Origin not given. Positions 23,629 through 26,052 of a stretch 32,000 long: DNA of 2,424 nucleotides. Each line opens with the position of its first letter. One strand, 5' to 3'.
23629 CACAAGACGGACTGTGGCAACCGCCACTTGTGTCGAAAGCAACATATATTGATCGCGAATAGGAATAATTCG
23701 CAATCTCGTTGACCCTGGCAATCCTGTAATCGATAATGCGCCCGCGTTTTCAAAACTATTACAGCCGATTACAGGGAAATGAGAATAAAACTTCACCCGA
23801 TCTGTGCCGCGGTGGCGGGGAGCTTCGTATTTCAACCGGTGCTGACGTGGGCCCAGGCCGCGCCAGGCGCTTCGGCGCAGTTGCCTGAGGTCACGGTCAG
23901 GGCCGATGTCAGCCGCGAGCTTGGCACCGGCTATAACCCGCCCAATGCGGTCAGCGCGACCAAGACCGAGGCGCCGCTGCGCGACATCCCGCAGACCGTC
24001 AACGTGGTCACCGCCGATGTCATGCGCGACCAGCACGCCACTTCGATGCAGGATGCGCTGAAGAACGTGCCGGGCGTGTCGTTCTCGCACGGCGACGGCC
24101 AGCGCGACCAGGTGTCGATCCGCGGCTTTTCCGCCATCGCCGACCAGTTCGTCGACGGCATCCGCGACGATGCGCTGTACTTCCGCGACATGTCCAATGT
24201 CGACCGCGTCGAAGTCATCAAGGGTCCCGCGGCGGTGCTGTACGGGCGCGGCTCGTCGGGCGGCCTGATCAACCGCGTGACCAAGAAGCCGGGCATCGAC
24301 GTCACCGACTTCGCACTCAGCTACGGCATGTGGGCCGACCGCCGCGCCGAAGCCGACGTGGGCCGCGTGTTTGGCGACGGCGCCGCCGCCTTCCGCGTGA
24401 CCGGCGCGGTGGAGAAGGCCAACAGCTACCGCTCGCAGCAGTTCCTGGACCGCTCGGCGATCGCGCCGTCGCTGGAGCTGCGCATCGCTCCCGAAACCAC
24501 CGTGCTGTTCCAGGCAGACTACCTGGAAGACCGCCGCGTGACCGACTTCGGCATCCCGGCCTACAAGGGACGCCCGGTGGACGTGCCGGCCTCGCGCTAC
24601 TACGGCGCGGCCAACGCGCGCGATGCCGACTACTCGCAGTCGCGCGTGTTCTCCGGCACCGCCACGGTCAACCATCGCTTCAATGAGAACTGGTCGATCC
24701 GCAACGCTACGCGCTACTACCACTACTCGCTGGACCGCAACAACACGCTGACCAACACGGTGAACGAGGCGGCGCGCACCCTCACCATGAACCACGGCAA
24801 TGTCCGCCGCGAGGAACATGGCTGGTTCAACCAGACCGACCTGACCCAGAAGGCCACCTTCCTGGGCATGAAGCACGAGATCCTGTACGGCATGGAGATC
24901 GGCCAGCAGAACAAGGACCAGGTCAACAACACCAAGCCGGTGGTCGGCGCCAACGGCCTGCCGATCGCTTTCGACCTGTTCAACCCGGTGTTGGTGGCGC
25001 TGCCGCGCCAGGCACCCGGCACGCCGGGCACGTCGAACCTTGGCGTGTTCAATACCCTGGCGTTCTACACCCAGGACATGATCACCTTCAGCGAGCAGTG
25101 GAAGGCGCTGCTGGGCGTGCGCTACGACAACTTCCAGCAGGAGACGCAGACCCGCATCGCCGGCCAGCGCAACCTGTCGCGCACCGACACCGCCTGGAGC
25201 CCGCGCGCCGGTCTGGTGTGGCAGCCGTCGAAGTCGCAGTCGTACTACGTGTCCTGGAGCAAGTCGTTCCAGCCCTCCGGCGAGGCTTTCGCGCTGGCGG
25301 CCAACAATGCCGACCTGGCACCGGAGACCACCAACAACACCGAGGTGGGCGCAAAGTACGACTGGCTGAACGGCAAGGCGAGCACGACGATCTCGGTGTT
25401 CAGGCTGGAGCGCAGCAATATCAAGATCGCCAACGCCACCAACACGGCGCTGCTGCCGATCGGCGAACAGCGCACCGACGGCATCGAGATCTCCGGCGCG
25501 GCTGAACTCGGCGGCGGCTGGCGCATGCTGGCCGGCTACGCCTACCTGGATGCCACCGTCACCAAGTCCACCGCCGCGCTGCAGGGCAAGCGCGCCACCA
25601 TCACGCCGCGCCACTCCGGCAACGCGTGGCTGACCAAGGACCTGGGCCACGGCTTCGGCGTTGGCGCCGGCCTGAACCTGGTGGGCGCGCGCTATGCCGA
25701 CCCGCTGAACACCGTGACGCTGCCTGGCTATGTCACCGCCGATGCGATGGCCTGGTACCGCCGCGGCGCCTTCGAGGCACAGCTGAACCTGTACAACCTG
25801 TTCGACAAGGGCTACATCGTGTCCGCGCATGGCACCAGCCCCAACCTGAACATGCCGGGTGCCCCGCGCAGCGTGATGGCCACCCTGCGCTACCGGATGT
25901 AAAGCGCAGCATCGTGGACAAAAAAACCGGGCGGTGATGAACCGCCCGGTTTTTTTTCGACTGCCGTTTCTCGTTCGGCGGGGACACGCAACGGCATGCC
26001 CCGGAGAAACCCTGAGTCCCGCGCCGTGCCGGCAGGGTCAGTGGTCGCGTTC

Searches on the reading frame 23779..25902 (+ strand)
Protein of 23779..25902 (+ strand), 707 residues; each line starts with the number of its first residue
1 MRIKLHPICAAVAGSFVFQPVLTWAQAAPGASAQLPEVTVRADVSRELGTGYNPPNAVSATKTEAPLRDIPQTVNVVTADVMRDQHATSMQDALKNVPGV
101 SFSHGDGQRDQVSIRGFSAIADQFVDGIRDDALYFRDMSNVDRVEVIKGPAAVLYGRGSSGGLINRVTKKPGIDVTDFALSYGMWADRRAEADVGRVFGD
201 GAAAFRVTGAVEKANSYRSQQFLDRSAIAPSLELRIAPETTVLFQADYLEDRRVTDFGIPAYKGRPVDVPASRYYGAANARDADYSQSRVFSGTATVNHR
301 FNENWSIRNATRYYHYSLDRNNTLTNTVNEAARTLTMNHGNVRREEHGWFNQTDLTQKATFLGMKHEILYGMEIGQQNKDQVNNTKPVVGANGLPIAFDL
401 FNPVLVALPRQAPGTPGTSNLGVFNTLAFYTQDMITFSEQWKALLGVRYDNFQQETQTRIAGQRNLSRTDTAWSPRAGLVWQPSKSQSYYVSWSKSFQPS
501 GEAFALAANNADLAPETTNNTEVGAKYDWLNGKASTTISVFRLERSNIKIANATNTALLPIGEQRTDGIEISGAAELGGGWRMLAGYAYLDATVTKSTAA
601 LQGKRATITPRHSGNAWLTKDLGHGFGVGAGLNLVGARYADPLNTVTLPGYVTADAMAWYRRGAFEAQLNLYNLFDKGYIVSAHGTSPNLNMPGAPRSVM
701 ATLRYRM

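Call 90: find_encoding_contigs(protein=window:23779-25902:+, flank=10000, max_places=1)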
Protein window:23779-25902:+ (707 aa): 24 contigs read that carry it; 1 place shown.
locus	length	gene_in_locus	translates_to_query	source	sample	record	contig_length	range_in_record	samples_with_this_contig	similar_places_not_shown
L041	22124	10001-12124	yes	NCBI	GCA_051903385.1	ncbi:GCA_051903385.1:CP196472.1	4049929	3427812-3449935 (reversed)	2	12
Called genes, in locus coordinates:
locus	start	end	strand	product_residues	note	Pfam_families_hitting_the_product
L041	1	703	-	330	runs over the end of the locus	PF03401:TctC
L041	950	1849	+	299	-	PF00126:HTH_1, PF03466:LysR_substrate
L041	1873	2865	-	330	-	PF03401:TctC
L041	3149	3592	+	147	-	PF13279:4HBT_2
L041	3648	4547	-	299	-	PF04381:RdgC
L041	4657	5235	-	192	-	PF04366:Ysc84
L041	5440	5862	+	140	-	-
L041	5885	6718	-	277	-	PF00248:Aldo_ket_red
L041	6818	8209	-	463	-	-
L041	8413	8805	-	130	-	PF01361:Tautomerase (faint)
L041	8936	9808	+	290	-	PF00126:HTH_1, PF03466:LysR_substrate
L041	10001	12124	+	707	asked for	PF07715:Plug, PF00593:TonB_dep_Rec_b-barrel, PF14905:OMP_b-brl_3 (weak)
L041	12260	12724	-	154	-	PF09917:DUF2147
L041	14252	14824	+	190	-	-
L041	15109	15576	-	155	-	-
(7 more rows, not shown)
